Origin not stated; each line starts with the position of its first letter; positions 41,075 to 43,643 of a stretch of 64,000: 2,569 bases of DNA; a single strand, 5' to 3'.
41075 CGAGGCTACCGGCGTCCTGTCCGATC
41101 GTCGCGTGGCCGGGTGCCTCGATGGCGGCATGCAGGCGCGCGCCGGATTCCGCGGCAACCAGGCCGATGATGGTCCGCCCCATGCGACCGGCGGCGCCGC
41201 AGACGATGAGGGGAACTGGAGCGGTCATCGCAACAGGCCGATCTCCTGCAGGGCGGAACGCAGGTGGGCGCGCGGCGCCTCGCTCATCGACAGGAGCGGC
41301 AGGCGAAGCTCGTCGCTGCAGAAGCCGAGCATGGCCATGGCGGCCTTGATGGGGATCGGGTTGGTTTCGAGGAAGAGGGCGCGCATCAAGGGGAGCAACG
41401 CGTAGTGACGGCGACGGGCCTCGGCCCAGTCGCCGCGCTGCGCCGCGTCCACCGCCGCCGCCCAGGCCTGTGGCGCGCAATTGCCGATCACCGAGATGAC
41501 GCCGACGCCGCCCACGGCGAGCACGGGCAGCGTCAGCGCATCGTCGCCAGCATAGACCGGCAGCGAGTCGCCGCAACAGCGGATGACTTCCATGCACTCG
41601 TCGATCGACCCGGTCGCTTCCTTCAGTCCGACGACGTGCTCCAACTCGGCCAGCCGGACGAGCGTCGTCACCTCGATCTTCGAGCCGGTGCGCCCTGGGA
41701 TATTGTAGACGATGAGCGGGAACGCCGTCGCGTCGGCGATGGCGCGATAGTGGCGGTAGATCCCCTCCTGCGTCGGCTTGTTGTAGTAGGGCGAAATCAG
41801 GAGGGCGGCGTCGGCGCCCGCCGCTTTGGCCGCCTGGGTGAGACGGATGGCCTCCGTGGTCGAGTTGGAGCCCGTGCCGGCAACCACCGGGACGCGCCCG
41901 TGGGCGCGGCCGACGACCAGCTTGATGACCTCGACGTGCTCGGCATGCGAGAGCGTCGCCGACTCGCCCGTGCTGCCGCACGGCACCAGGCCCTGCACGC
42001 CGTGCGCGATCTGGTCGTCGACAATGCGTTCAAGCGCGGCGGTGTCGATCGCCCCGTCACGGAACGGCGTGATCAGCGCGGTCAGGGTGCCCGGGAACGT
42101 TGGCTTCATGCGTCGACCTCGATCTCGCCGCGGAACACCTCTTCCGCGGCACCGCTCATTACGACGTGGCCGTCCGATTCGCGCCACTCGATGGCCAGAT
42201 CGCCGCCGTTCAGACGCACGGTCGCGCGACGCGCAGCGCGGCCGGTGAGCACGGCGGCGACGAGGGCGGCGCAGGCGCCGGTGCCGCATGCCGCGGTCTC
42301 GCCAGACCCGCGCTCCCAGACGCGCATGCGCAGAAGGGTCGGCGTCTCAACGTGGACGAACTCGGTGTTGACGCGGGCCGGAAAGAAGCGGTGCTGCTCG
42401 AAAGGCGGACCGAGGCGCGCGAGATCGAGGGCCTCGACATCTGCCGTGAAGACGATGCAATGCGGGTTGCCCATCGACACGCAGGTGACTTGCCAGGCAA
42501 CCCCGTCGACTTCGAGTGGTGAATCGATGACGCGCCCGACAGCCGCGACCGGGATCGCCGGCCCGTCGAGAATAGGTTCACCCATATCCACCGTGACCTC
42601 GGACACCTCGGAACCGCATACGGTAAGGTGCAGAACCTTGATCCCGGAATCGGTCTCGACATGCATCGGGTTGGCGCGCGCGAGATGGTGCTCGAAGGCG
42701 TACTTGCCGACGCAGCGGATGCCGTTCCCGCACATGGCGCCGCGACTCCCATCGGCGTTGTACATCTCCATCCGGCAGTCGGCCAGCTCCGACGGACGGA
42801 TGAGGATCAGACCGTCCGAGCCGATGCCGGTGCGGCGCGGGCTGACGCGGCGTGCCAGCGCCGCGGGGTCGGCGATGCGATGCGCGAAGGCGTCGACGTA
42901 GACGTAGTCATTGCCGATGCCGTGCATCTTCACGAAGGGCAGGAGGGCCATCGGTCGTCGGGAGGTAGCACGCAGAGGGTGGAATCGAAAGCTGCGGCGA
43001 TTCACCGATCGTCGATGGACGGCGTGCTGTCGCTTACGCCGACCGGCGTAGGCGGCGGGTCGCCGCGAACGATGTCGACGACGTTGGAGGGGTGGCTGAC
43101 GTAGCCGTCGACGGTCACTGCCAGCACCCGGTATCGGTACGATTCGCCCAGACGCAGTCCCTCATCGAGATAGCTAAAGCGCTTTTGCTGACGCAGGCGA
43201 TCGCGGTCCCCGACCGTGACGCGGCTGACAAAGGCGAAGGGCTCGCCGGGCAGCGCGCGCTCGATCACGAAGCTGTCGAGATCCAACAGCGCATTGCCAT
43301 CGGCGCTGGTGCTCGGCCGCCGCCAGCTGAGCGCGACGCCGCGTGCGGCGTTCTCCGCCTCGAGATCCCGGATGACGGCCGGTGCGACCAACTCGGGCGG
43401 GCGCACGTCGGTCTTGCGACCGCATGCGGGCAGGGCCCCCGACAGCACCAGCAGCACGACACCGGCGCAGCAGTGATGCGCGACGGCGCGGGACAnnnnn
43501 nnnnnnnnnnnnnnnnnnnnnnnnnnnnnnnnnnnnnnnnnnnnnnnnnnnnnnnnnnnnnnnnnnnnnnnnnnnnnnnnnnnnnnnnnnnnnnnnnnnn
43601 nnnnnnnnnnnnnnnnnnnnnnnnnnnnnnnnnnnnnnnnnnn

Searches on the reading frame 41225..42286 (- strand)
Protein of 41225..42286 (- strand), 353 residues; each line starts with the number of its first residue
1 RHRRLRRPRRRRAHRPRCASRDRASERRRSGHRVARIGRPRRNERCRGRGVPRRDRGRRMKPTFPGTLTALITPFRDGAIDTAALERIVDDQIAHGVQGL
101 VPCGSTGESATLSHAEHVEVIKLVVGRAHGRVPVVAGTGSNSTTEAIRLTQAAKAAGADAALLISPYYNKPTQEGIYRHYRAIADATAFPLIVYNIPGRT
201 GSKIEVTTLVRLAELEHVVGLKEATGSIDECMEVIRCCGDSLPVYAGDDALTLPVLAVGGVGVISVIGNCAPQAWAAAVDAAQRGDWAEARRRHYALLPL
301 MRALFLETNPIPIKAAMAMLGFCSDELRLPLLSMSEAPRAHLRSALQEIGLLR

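Call 36: search_protein_families(library=pfam, max_evalue=0.01, proteins=[window:41225-42286:-])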
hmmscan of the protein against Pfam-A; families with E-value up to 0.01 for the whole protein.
window:41225-42286:- (353 aa): 1 family
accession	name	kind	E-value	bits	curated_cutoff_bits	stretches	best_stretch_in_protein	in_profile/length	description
PF00701.28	DHDPS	-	2.7e-94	315.6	22.1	1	64-348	2-288/289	Dihydrodipicolinate synthetase family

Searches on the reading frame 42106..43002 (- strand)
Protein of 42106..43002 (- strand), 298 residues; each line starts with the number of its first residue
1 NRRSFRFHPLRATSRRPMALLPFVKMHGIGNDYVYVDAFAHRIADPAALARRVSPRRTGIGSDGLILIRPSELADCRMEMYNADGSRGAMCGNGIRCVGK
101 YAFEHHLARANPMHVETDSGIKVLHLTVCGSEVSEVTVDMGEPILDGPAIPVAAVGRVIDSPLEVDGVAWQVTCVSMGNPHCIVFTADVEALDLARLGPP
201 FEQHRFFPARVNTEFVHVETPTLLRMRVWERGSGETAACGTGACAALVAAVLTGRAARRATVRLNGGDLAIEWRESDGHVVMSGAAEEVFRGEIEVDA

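Call 37: search_protein_families(library=pfam, max_evalue=0.01, proteins=[window:42106-43002:-])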
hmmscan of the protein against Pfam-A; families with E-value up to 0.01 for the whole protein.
window:42106-43002:- (298 aa): 1 family
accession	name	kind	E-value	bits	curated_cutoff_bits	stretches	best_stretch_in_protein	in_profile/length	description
PF01678.24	DAP_epimerase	-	2.8e-61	205.4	34.7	2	174-287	2-119/121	Diaminopimelate epimerase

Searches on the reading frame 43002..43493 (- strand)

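Call 37: search_protein_families(library=pfam, max_evalue=0.01, proteins=[window:43002-43493:-])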
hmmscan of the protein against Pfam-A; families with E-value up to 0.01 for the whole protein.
window:43002-43493:- (163 aa): 1 family
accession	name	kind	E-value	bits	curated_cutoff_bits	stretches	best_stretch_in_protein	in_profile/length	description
PF00041.27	fn3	-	0.00059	20.4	25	1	43-140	5-82/84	Fibronectin type III domain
